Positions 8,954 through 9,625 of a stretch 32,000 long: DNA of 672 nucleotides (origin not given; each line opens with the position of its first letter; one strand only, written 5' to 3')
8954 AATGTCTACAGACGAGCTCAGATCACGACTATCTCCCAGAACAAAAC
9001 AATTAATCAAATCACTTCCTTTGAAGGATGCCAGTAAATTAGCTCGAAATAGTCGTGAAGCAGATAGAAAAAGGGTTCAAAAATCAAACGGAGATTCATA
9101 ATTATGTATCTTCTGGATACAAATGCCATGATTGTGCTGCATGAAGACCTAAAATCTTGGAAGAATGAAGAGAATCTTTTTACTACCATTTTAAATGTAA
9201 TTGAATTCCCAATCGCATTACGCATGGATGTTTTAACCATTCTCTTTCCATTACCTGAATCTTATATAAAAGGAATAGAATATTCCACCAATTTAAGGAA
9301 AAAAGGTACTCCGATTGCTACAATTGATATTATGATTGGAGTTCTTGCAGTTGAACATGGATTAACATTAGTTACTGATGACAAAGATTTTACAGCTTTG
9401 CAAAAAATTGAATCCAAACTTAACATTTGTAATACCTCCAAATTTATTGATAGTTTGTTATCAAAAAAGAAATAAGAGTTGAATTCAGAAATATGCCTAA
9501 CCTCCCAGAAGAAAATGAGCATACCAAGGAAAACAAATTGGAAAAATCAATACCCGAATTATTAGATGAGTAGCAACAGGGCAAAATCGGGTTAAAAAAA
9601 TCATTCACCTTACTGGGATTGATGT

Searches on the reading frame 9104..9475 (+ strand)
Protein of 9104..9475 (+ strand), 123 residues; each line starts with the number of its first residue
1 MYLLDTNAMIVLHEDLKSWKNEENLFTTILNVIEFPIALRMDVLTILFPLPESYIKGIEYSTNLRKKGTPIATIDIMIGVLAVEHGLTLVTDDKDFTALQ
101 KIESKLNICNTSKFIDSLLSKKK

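Call 74: search_protein_families(library=pfam, proteins=[window:9104-9475:+], max_evalue=0.01)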
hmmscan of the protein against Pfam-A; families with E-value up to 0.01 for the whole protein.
window:9104-9475:+ (123 aa): 2 families
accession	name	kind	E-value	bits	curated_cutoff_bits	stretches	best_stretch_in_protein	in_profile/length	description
PF01850.27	PIN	-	1.1e-08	36.2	23.6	1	2-100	1-118/120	PIN domain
PF18480.7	DUF5615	-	0.002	18.4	23.8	1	66-102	29-64/110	Domain of unknown function (DUF5615)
